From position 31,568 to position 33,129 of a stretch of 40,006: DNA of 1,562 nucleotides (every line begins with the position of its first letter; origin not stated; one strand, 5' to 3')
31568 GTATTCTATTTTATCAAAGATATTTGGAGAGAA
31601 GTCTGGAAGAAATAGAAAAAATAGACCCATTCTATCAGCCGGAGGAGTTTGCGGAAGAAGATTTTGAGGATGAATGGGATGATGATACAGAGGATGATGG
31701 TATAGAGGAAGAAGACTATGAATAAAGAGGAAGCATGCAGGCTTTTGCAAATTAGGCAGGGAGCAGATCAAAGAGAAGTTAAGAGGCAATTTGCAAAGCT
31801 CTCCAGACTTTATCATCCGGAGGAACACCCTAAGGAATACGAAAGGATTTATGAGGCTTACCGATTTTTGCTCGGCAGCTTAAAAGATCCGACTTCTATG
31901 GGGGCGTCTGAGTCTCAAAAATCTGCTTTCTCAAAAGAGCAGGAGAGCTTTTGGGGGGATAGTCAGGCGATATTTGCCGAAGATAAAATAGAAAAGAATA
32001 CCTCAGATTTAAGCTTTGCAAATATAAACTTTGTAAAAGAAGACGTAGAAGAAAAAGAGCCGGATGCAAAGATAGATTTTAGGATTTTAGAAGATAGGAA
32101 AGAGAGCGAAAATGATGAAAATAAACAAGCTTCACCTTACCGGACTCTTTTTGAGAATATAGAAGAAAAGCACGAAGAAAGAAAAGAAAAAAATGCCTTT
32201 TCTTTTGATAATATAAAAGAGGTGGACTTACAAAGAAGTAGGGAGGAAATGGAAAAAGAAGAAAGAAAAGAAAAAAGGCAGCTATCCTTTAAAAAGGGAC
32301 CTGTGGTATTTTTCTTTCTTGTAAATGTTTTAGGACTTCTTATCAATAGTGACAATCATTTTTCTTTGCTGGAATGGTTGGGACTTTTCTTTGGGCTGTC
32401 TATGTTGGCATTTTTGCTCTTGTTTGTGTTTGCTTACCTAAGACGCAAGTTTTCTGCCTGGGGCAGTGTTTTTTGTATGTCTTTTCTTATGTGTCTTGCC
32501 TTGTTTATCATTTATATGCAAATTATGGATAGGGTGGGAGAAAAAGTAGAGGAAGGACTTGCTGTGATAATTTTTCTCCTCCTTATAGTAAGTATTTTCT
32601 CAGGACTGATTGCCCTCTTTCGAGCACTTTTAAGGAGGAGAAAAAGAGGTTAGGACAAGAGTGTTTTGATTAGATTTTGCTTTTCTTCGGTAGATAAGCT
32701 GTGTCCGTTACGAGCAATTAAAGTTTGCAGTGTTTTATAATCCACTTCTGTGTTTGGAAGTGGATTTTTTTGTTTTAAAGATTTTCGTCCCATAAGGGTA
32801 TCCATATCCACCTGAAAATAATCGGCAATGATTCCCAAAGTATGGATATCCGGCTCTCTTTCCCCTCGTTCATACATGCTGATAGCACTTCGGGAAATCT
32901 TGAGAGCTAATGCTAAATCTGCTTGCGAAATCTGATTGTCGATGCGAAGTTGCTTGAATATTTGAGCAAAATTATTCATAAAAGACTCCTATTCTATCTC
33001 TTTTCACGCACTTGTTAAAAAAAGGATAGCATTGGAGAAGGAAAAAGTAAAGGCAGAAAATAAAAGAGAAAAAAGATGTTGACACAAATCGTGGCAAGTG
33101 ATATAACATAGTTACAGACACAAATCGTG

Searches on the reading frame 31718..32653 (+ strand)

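Call 7: search_protein_families(library=pfam, proteins=[window:31718-32653:+], max_evalue=0.001)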
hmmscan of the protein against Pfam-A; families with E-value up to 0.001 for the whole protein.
window:31718-32653:+ (311 aa): 2 families
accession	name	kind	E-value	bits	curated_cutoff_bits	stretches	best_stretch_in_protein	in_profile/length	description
PF00226.36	DnaJ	-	4.5e-06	27.1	27.8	1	9-51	5-53/63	DnaJ domain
PF03203.19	MerC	-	0.0003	21.8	27.6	0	244-309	2-63/108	MerC mercury resistance protein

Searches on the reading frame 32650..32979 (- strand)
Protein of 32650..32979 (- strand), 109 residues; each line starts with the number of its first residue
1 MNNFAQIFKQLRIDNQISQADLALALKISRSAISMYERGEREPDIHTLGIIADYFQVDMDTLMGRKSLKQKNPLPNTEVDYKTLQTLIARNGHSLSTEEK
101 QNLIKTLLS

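Call 6: find_encoding_contigs(protein=window:32650-32979:-, flank=10000, max_places=8)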
Protein window:32650-32979:- (109 aa): 6 contigs read that carry it; 5 places shown.
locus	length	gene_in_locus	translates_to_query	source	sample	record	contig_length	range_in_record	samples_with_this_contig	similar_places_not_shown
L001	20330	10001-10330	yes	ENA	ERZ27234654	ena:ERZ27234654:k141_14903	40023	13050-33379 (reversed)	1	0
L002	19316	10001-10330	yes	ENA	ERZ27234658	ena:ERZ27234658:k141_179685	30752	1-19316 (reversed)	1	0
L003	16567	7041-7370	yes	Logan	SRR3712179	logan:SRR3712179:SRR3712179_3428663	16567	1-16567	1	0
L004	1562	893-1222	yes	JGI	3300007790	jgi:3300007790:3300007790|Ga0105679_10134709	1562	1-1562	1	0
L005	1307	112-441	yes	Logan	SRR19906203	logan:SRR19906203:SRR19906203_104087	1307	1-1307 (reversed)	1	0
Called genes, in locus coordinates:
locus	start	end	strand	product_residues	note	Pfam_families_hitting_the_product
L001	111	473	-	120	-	-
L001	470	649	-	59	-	-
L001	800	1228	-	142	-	-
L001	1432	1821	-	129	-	-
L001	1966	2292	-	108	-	-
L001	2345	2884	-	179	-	-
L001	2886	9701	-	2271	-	PF24517:CBM96 (weak), PF05593:RHS_repeat (faint), PF14200:RicinB_lectin_2, PF00652:Ricin_B_lectin (faint), PF25023:TEN_YD-shell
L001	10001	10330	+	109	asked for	PF13560:HTH_31, PF12844:HTH_19, PF01381:HTH_3, PF13443:HTH_26 (weak)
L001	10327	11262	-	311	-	PF00226:DnaJ (weak)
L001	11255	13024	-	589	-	PF00012:HSP70, PF06723:MreB_Mbl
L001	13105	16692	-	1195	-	PF00005:ABC_tran, PF13304:AAA_21 (faint), PF02687:FtsX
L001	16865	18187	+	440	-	PF00128:Alpha-amylase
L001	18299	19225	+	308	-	PF00248:Aldo_ket_red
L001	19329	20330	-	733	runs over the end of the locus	PF05737:Collagen_bind, PF17802:SpaA, PF05738:Cna_B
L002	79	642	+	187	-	PF06114:Peptidase_M78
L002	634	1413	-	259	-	PF05257:CHAP (faint)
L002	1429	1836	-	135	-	PF05105:Phage_holin_4_1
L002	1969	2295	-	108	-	-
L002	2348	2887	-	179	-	-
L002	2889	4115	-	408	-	PF05593:RHS_repeat (faint), PF25023:TEN_YD-shell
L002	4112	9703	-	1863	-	PF24517:CBM96 (weak), PF25023:TEN_YD-shell (faint), PF05593:RHS_repeat (faint), PF00652:Ricin_B_lectin (faint), PF14200:RicinB_lectin_2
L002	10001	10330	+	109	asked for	PF13560:HTH_31, PF12844:HTH_19, PF01381:HTH_3, PF13443:HTH_26 (weak)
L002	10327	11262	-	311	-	PF00226:DnaJ (weak)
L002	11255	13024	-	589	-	PF00012:HSP70, PF06723:MreB_Mbl, PF00012:HSP70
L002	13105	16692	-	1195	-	PF00005:ABC_tran, PF13304:AAA_21 (faint), PF02687:FtsX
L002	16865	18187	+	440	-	PF00128:Alpha-amylase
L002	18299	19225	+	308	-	PF00248:Aldo_ket_red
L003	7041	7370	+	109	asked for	PF13560:HTH_31, PF12844:HTH_19, PF01381:HTH_3, PF13443:HTH_26 (weak)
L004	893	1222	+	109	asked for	PF13560:HTH_31, PF12844:HTH_19, PF01381:HTH_3, PF13443:HTH_26 (weak)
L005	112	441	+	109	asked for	PF13560:HTH_31, PF12844:HTH_19, PF01381:HTH_3, PF13443:HTH_26 (weak)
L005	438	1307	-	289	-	?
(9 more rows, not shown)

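Call 7: search_protein_families(library=pfam, proteins=[window:32650-32979:-], max_evalue=0.001)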
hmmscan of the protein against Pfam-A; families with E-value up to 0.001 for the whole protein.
window:32650-32979:- (109 aa): 4 families
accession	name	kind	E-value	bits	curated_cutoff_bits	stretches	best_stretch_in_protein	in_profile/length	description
PF01381.28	HTH_3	-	1.7e-15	57.2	23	1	9-62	2-55/55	Helix-turn-helix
PF12844.13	HTH_19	-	4.5e-09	36.5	30.2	1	8-63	4-59/64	Helix-turn-helix domain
PF13560.12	HTH_31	-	6.7e-08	33.2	27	1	4-59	2-58/64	Helix-turn-helix domain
PF13443.12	HTH_26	-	1.1e-06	29.2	22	1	9-64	3-59/63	Cro/C1-type HTH DNA-binding domain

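Call 14: search_protein_families(library=pfam, proteins=[L001:2345-2884:-, L001:1966-2292:-, L001:1432-1821:-, L001:800-1228:-], max_evalue=0.1)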
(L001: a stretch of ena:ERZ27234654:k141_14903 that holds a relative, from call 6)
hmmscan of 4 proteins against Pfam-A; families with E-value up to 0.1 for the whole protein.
L001:2345-2884:- (179 aa): 1 family
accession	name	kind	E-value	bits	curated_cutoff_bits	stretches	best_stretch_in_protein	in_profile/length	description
PF20344.3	DUF6639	-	0.018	15.1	27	1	50-155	67-166/231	Family of unknown function (DUF6639)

L001:1966-2292:- (108 aa): 1 family
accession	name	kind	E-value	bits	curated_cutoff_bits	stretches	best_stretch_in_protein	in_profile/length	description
PF23768.1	DUF7167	-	0.059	13.9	24.4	1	23-41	20-38/60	Domain of unknown function (DUF7167)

L001:1432-1821:- (129 aa): 0 families

L001:800-1228:- (142 aa): 1 family
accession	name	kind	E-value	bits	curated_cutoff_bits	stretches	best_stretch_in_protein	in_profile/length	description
PF06215.16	ISAV_HA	-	0.076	12.5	25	1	48-117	154-221/380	Infectious salmon anaemia virus haemagglutinin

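Call 20: search_protein_families(library=pfam, proteins=[L002:79-642:+, L002:634-1413:-, L002:1429-1836:-], max_evalue=0.1)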
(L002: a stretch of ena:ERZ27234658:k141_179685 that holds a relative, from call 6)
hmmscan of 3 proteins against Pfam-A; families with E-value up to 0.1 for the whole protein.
L002:79-642:+ (187 aa): 2 families
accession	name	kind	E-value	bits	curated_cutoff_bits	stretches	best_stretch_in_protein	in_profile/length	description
PF06114.19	Peptidase_M78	-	3.3e-09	37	22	1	62-137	28-117/123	IrrE N-terminal-like domain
PF14247.12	DUF4344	-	0.094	12.9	29.6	0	76-111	93-130/220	Putative metallopeptidase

L002:634-1413:- (259 aa): 1 family
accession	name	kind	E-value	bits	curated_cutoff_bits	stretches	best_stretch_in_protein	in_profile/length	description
PF05257.22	CHAP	-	9.4e-06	26.5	26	1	51-139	7-81/81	CHAP domain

L002:1429-1836:- (135 aa): 1 family
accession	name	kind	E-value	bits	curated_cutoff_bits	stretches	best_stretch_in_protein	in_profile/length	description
PF05105.17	Phage_holin_4_1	-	1.1e-32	113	22.2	1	15-133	2-115/116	Bacteriophage holin family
